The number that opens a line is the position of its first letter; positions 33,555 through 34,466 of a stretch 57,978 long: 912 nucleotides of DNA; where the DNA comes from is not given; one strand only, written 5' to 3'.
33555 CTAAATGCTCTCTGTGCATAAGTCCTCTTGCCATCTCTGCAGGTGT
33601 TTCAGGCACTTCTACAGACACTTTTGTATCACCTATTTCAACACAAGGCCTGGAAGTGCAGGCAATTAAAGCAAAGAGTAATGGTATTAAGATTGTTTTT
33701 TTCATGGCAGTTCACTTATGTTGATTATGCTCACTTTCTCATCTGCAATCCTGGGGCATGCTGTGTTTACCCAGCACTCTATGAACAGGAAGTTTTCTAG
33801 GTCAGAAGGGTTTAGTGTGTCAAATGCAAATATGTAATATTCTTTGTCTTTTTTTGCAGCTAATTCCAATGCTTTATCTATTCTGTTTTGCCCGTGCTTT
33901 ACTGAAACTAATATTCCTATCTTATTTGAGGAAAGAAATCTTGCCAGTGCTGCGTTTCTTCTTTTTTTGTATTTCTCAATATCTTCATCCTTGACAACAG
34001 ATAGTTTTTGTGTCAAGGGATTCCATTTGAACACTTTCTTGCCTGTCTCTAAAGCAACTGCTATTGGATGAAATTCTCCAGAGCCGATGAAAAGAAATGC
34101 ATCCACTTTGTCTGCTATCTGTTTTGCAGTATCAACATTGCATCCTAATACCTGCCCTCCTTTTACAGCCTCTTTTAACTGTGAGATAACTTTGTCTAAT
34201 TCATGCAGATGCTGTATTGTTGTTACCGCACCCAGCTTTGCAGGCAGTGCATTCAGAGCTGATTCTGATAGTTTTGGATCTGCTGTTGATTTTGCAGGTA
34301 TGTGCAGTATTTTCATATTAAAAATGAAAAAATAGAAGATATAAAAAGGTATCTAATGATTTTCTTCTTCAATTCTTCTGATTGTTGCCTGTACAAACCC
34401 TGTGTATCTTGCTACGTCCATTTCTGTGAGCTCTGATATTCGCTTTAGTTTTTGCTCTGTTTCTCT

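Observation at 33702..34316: Dph2 (diphthamide synthase) appears to be a split gene: this ORF encodes only domains 2-3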

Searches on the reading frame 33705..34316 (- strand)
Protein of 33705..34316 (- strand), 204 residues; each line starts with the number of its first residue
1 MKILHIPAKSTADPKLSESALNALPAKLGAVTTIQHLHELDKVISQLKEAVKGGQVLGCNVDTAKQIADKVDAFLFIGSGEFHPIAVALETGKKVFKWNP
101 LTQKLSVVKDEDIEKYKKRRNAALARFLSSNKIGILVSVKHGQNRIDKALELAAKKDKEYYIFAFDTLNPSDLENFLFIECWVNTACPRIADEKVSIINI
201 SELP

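Call 3: search_protein_families(library=pfam, proteins=[window:33705-34316:-], max_evalue=1)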
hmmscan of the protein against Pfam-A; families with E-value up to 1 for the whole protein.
window:33705-34316:- (204 aa): 1 family
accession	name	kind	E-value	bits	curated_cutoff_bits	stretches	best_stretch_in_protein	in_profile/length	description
PF01866.22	Diphthamide_syn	-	1.9e-39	136.3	33.2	1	2-191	64-271/302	Putative diphthamide synthesis protein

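Call 4: search_protein_families(library=ncbifam, proteins=[window:33705-34316:-], max_evalue=1)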
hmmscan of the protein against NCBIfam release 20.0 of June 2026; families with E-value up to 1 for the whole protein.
window:33705-34316:- (204 aa): 3 families
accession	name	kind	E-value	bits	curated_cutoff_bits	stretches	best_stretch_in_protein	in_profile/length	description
TIGR03682.1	arCOG04112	equivalog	5e-43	147.5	202.8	1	2-193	72-278/308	diphthamide biosynthesis enzyme Dph2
TIGR00322.1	diphth2_R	domain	2.5e-36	125.7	35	1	2-191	90-299/320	diphthamide biosynthesis enzyme Dph1/Dph2 domain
TIGR00272.1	DPH2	equivalog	1.9e-07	30.1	184.05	1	42-189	187-344/497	diphthamide biosynthesis protein 2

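Call 5: search_solved_structures(query=window:33705-34316:-, show_alignments=2, max_evalue=0.01)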
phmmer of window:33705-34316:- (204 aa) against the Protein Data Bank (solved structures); distinct sequences matched with E-value up to 0.01: 3.
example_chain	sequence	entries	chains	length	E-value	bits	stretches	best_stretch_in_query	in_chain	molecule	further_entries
6bxm_A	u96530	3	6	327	1.2e-25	93.5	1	4-192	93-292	Diphthamide biosynthesis enzyme Dph2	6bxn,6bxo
6q2d_A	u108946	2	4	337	2.1e-21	79.6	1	18-193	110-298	2-(3-amino-3-carboxypropyl)histidine synthase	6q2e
3lzc_A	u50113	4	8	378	3.9e-21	78.7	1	26-191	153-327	Dph2 | 2-(3-amino-3-carboxypropyl)histidine synthase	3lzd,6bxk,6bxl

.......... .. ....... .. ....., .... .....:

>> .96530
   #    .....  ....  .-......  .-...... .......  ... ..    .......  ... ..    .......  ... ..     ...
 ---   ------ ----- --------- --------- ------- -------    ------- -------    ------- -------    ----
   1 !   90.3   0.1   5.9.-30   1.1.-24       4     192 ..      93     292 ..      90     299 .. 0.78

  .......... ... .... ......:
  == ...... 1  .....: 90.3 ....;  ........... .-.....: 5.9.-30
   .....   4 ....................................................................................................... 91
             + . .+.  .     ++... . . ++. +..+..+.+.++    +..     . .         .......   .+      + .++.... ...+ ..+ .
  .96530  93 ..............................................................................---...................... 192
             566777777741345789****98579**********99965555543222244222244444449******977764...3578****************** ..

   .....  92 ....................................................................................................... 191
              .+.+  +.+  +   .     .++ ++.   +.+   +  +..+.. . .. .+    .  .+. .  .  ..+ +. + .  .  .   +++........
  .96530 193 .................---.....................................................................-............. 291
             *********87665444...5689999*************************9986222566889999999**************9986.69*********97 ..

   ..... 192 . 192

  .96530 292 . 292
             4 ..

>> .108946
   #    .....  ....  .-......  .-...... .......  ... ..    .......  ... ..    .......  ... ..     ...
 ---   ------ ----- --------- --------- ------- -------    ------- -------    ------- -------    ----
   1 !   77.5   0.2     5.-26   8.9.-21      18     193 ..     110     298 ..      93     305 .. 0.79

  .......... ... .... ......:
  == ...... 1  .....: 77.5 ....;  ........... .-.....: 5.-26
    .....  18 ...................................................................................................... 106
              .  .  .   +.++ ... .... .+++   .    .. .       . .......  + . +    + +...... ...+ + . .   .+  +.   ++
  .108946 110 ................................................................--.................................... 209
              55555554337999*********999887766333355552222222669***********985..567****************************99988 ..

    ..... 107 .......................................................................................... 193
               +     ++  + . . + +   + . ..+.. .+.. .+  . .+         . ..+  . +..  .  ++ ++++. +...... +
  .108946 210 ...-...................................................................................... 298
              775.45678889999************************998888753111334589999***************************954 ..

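Call 7: find_homologous_proteins(query=window:33705-34316:-, max_evalue=0.00001)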
Query window:33705-34316:- (204 aa): 2053 proteins with E <= 0.00001 among 2456 candidates; the best 120 are listed.
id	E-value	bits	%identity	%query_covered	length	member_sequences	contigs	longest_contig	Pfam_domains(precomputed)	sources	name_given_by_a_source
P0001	1.8e-128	444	100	100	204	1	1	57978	PF01866.23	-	-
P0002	5.6e-115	400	90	100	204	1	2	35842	PF01866.23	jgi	jgi:2-(3-amino-3-carboxypropyl)histidine synthase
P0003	1.7e-113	395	88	100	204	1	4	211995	PF01866.23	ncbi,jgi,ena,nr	ncbi:2-(3-amino-3-carboxypropyl)histidine synthase subunit [Candidatus Woesearchaeota archaeon]|nr:2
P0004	1.8e-112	391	87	100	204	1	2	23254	PF01866.23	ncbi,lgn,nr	ncbi:diphthamide synthesis protein [Candidatus Woesearchaeota archaeon]|nr:diphthamide synthesis pro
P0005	2.1e-112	391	86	100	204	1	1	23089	PF01866.23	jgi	-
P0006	5.7e-112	390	87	100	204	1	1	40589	PF01866.23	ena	-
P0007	2.8e-111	387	86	100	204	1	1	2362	PF01866.23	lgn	-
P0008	5.6e-111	386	86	100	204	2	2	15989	PF01866.23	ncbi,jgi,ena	-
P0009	1.5e-110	385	84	100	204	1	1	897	PF01866.23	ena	-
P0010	1.4e-109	382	86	100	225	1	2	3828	PF01866.23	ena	-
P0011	1.6e-109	382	85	100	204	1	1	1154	PF01866.23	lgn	-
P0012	2.0e-109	381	84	100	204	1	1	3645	PF01866.23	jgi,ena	-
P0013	2.5e-109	381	86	100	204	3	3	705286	PF01866.23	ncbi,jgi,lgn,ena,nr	ncbi:2-(3-amino-3-carboxypropyl)histidine synthase subunit [Candidatus Woesearchaeota archaeon]|nr:2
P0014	5.9e-108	377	84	100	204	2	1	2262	PF01866.23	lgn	-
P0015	1.0e-107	376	85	100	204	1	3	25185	PF01866.23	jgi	-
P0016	1.3e-106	372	80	100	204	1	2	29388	PF01866.23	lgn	-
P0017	3.9e-106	371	80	100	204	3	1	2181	PF01866.23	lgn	-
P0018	2.0e-105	368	81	100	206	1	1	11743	PF01866.23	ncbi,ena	-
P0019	1.1e-104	366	79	100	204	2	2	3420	PF01866.23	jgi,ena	-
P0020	7.2e-104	363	80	100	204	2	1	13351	PF01866.23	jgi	-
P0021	2.7e-103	361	79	100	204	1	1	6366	PF01866.23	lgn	-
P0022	2.8e-103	361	77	100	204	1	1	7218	PF01866.23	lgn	-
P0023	3.5e-103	361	79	100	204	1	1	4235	PF01866.23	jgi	jgi:2-(3-amino-3-carboxypropyl)histidine synthase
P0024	2.7e-102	358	78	100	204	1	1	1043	PF01866.23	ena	-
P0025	4.3e-102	358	80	100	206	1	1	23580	PF01866.23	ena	-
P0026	5.7e-102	357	81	100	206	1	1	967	PF01866.23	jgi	jgi:2-(3-amino-3-carboxypropyl)histidine synthase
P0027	1.7e-101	356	79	99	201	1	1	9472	PF01866.23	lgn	-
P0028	1.5e-100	352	77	100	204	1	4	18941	PF01866.23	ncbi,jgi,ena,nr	ncbi:2-(3-amino-3-carboxypropyl)histidine synthase subunit [Candidatus Woesearchaeota archaeon]|nr:2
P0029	1.8e-96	339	75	100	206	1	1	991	PF01866.23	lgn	-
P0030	7.3e-96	337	74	100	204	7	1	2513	PF01866.23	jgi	jgi:2-(3-amino-3-carboxypropyl)histidine synthase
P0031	7.5e-81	288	66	100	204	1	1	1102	PF01866.23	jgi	-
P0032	7.5e-81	288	66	100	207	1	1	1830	PF01866.23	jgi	jgi:2-(3-amino-3-carboxypropyl)histidine synthase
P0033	1.5e-79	284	64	100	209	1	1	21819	PF01866.23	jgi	-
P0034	6.7e-79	282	65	100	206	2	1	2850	PF01866.23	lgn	-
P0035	3.3e-77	276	60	100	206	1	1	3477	PF01866.23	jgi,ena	-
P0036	1.2e-76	275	60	100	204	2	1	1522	PF01866.23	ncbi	-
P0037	3.0e-76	273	62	100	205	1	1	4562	PF01866.23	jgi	jgi:2-(3-amino-3-carboxypropyl)histidine synthase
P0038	4.0e-76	273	62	100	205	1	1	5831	PF01866.23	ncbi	-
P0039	1.5e-75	271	63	100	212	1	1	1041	PF01866.23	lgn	-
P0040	3.8e-75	270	61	100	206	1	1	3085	PF01866.23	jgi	jgi:2-(3-amino-3-carboxypropyl)histidine synthase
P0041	3.3e-74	267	60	100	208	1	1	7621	PF01866.23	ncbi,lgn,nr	ncbi:diphthamide synthesis protein [Candidatus Woesearchaeota archaeon]|nr:diphthamide synthesis pro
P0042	3.4e-74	267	57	100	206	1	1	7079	PF01866.23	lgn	-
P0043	3.4e-74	267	59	100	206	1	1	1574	PF01866.23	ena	-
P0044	4.2e-74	266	61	100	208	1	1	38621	PF01866.23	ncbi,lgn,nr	ncbi:diphthamide synthesis protein [Candidatus Woesearchaeota archaeon]|nr:diphthamide synthesis pro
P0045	4.9e-74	266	58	100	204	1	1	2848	PF01866.23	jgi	jgi:2-(3-amino-3-carboxypropyl)histidine synthase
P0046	6.4e-74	266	59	100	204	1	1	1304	PF01866.23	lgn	-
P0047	7.3e-74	265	61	100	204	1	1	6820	PF01866.23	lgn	-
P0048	7.9e-74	265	60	100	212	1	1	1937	PF01866.23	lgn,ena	-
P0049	8.0e-74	265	60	100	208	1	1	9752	PF01866.23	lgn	-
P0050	1.4e-73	265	57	100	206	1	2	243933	PF01866.23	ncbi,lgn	-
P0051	1.7e-73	264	56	100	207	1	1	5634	PF01866.23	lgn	-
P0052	2.2e-73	264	60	100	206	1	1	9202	PF01866.23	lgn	-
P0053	2.4e-73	264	62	95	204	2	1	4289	PF01866.23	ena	-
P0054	3.5e-73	263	61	100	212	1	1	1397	PF01866.23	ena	-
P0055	3.8e-73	263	59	100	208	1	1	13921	PF01866.23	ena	-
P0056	7.5e-73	262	58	100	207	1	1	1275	PF01866.23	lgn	-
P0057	8.4e-73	262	57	100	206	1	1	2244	PF01866.23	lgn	-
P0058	9.0e-73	262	59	100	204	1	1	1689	PF01866.23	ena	-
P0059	9.0e-73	262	60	100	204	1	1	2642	PF01866.23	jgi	jgi:2-(3-amino-3-carboxypropyl)histidine synthase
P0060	1.3e-72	261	58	100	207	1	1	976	PF01866.23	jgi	jgi:2-(3-amino-3-carboxypropyl)histidine synthase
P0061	5.5e-72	259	57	100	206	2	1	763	PF01866.23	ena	-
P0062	5.8e-72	259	59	100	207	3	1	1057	PF01866.23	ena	-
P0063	7.4e-72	259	57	100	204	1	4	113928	PF01866.23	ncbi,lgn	-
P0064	8.2e-72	259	61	100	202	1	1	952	PF01866.23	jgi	jgi:2-(3-amino-3-carboxypropyl)histidine synthase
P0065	9.2e-72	259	58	100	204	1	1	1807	PF01866.23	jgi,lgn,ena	-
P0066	1.7e-71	258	58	100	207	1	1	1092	PF01866.23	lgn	-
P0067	2.0e-71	257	58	100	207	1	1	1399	PF01866.23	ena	-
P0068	3.2e-71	257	58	100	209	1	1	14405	PF01866.23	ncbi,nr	ncbi:hypothetical protein GF358_03255 [Candidatus Woesearchaeota archaeon]|nr:hypothetical protein [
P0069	3.3e-71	257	59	100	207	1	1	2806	PF01866.23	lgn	-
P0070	6.2e-71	256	57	100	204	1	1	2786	PF01866.23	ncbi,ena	-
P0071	8.8e-71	255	58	100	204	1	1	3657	PF01866.23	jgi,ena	-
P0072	1.4e-70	255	59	100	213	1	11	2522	PF01866.23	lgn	-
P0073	4.0e-70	253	57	100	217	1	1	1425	PF01866.23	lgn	-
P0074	4.2e-70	253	56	100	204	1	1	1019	PF01866.23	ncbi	-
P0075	4.5e-70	253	61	100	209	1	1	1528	PF01866.23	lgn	-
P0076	5.9e-70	253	57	100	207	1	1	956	PF01866.23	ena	-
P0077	8.9e-70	252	55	100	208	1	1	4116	PF01866.23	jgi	-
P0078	1.9e-69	251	58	100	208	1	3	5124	PF01866.23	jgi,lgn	jgi:2-(3-amino-3-carboxypropyl)histidine synthase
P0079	2.2e-69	251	56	100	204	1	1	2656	PF01866.23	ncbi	-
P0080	2.5e-69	251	56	100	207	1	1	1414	PF01866.23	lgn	-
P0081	6.3e-69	249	56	100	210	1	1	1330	PF01866.23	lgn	-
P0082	9.3e-69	249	55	100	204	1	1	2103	PF01866.23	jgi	-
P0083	4.1e-68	247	55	100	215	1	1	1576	PF01866.23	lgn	-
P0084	1.6e-67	245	56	100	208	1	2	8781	PF01866.23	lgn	-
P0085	2.5e-67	244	57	100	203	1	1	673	PF01866.23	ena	-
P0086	3.2e-67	244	54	100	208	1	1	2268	PF01866.23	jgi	-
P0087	5.3e-67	243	53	100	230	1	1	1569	PF01866.23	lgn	-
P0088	9.7e-67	242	58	98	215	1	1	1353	PF01866.23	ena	-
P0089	1.2e-66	242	54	100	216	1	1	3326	PF01866.23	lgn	-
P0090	2.1e-66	241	57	100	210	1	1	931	PF01866.23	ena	-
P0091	2.8e-66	241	55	100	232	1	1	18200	PF01866.23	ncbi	-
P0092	3.5e-66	240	59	100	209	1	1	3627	PF01866.23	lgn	-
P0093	8.0e-66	239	52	100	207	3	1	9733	PF01866.23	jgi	-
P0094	1.6e-65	238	55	100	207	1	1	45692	PF01866.23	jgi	jgi:2-(3-amino-3-carboxypropyl)histidine synthase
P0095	1.9e-65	238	53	100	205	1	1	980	PF01866.23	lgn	-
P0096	2.8e-65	237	59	100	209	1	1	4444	PF01866.23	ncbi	-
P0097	2.9e-65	237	55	97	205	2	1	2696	PF01866.23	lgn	-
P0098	4.0e-65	237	53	100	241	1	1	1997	PF01866.23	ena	-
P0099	4.7e-65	237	56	100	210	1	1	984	PF01866.23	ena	-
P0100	5.0e-64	233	55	100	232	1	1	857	PF01866.23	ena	-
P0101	6.2e-64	233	52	100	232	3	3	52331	PF01866.23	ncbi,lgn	-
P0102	7.6e-64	233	54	100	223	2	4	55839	PF01866.23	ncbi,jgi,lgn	-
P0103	8.1e-64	233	52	100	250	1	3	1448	PF01866.23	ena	-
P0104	8.9e-64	233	52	100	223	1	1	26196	PF01866.23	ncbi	-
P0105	1.0e-63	232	55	100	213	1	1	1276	PF01866.23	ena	-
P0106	1.2e-63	232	56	100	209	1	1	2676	PF01866.23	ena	-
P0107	1.7e-63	232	52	100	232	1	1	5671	PF01866.23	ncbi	-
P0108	1.8e-63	232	53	98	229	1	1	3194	PF01866.23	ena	-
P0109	2.3e-63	231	57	100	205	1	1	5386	PF01866.23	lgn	-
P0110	3.6e-63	231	52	100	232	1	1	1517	PF01866.23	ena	-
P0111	4.4e-63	230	55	98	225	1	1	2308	PF01866.23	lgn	-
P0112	4.6e-63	230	53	100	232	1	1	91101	PF01866.23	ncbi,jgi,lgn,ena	-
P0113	4.6e-63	230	50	100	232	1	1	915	PF01866.23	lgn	-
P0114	4.7e-63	230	53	98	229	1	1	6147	PF01866.23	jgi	-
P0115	9.0e-63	229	52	100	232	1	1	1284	PF01866.23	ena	-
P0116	9.8e-63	229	53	98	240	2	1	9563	PF01866.23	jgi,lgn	-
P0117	1.1e-62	229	52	100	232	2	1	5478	PF01866.23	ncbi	-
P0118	1.2e-62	229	51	100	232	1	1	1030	PF01866.23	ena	-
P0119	1.5e-62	229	54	100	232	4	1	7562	PF01866.23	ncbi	-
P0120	2.5e-62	228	52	100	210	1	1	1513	PF01866.23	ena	-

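Call 15: find_encoding_contigs(protein=P0013, flank=6000, max_places=4)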
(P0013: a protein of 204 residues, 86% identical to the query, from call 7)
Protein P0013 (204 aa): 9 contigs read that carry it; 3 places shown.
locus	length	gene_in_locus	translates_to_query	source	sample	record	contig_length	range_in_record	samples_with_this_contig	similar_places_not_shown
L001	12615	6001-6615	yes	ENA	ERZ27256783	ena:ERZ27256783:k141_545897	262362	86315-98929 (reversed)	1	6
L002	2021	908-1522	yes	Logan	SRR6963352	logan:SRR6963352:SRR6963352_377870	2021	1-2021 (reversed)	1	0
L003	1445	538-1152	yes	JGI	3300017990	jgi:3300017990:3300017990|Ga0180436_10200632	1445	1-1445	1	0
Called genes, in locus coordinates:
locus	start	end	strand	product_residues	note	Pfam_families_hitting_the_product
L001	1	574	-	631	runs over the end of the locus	-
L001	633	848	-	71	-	PF08984:DUF1858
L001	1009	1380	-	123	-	-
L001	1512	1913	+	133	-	-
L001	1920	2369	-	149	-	-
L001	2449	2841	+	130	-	PF03692:CxxCxxCC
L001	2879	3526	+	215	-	PF00730:HhH-GPD, PF00633:HHH (weak)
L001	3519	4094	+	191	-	PF06966:DUF1295 (weak), PF04140:ICMT, PF04191:PEMT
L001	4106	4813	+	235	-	PF01411:tRNA-synt_2c, PF07973:tRNA_SAD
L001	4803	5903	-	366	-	PF00069:Pkinase, PF07714:PK_Tyr_Ser-Thr, PF03109:ABC1 (weak)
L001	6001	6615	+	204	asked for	PF01866:Diphthamide_syn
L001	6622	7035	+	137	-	PF02643:DUF192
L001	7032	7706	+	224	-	PF03452:Anp1 (faint), PF00535:Glycos_transf_2 (weak)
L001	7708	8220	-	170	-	-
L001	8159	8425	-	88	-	-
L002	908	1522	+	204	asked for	PF01866:Diphthamide_syn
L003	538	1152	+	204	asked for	PF01866:Diphthamide_syn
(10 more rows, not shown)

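Call 27: search_protein_representatives(protein=window:33705-34316:-)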
Query: 204 residues. Proteins with E-value up to 0.001 (for the whole library): 1177; up to 1e-10: 816; up to 1e-30: 101. The best 150 are listed.
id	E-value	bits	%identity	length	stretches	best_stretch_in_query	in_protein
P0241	2.3e-57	210.0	49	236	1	2-203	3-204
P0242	6.6e-54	198.7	46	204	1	2-202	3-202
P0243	1.8e-52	194.0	50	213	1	1-196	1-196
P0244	2.1e-52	193.8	49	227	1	1-203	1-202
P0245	2.4e-52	193.6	49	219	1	1-193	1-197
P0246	1.0e-49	185.0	48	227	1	1-202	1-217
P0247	8.9e-49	182.0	50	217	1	1-203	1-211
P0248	1.3e-47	178.2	45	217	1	1-202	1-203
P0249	3.5e-46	173.5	44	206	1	4-203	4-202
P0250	4.6e-46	173.1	49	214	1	1-201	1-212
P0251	5.7e-46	172.8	48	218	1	3-200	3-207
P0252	2.6e-45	170.7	49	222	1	1-192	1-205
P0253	3.3e-45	170.3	42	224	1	1-202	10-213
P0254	5.5e-45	169.6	46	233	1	1-193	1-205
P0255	5.5e-45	169.6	44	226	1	1-202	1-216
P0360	8.3e-30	120.1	41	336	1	3-194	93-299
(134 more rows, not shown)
